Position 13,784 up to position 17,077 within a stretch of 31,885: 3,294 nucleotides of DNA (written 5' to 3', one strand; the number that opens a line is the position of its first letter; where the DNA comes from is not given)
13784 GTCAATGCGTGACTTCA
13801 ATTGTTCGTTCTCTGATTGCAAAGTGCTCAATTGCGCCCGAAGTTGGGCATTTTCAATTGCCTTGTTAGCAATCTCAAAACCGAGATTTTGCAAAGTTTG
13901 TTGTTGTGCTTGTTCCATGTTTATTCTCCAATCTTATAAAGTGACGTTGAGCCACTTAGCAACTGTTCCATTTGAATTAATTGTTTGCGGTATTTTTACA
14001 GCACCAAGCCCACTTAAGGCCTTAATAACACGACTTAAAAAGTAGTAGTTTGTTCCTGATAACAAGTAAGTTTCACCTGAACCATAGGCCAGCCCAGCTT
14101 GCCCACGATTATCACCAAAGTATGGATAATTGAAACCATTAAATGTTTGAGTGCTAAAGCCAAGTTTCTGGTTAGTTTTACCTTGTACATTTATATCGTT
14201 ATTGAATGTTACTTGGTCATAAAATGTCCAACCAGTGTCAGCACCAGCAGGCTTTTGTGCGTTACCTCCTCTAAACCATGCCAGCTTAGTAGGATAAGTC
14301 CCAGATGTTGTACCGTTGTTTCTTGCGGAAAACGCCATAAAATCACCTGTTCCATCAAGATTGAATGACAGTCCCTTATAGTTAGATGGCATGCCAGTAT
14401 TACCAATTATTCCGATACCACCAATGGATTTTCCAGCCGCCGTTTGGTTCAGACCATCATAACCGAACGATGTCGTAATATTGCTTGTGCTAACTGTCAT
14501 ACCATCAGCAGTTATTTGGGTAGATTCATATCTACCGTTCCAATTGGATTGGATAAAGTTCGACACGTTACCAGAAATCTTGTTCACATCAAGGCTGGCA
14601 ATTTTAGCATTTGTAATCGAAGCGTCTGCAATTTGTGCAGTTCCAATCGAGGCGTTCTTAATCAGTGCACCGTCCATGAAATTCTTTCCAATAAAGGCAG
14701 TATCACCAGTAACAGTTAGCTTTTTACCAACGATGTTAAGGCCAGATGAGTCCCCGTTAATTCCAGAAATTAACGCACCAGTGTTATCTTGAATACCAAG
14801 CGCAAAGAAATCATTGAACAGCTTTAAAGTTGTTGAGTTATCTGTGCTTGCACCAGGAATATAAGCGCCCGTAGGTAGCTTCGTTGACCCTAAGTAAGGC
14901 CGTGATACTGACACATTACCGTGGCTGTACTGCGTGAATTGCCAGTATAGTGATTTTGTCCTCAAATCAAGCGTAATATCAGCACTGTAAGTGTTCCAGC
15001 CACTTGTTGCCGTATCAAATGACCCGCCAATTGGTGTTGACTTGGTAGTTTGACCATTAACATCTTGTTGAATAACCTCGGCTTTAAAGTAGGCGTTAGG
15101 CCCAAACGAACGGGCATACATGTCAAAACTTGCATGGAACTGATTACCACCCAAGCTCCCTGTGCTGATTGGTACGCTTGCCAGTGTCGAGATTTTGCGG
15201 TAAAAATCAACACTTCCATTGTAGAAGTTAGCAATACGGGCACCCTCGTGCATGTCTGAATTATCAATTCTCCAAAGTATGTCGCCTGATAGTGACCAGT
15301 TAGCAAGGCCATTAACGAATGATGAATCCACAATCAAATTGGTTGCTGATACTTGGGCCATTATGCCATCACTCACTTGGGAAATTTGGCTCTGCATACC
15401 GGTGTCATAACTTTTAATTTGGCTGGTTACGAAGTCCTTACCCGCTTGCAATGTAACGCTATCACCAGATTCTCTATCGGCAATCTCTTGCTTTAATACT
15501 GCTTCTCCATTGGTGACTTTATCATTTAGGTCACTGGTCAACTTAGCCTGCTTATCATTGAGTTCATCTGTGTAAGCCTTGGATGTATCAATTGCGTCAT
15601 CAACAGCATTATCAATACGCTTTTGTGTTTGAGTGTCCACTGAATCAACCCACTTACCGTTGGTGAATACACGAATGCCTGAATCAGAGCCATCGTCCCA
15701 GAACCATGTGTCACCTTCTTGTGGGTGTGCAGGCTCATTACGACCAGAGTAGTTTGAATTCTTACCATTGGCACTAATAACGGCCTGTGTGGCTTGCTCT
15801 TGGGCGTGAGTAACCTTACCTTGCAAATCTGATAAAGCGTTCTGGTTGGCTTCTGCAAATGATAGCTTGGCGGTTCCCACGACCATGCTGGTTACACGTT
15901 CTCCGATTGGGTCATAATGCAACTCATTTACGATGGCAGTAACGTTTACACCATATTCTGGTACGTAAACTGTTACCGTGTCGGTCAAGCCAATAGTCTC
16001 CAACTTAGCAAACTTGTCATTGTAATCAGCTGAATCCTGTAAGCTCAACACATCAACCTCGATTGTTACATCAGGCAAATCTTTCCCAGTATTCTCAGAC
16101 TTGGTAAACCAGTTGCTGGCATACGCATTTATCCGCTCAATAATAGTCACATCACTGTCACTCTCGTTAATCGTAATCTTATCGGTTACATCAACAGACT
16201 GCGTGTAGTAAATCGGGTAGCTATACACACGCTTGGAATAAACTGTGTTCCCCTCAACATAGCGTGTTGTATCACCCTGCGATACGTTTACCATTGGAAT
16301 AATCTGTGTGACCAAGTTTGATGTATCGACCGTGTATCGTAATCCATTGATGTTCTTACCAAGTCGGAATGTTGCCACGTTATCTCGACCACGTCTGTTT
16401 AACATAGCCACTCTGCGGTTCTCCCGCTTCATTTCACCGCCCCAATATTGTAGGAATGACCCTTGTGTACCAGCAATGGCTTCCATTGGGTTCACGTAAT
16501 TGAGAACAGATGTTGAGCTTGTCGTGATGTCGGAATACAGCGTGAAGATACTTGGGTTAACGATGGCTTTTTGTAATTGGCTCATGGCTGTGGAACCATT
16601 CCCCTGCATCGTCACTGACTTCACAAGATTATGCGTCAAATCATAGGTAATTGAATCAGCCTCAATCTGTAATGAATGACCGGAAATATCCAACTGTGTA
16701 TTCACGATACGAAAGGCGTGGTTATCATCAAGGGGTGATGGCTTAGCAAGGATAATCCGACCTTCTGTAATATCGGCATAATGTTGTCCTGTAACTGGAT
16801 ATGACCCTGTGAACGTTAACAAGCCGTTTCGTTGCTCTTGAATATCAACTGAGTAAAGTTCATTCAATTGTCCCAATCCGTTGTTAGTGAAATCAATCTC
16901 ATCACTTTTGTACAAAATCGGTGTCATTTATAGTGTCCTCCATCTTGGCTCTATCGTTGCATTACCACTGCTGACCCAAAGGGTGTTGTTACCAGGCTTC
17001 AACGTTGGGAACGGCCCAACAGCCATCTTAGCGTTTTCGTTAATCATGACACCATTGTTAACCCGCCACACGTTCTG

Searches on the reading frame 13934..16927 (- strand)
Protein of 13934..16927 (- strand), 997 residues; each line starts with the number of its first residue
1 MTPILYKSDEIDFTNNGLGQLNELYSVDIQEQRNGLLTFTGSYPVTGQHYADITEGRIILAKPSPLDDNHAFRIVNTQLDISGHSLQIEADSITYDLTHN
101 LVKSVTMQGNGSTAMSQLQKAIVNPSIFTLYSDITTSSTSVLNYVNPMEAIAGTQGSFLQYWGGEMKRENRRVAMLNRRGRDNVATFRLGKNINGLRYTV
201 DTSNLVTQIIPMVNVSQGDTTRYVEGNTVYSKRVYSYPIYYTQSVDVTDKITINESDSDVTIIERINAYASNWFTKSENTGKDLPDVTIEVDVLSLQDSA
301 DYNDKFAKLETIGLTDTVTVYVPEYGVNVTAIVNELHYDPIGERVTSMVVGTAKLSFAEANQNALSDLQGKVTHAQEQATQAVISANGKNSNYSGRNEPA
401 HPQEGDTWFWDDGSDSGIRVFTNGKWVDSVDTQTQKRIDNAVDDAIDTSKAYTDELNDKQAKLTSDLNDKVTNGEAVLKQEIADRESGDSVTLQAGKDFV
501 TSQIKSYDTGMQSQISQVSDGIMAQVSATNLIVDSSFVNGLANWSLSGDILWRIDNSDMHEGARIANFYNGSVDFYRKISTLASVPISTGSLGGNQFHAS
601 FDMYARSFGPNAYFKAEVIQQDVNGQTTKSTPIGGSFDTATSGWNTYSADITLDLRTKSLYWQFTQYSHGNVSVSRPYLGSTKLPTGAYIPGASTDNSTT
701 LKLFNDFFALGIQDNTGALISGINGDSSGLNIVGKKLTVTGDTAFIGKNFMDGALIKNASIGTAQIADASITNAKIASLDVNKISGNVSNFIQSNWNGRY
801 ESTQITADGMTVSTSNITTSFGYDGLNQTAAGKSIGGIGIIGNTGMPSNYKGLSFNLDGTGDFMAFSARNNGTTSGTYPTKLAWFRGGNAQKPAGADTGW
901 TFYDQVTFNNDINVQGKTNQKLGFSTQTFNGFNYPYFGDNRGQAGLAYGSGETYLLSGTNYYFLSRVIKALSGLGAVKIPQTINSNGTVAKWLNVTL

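Call 9: search_protein_families(library=pfam, proteins=[window:13934-16927:-])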
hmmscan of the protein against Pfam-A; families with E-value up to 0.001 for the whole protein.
window:13934-16927:- (997 aa): 1 family
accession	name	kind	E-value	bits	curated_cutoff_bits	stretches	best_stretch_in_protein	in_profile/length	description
PF06605.17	Prophage_tail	-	9.2e-13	48.9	31.3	1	157-362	62-248/250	Prophage endopeptidase tail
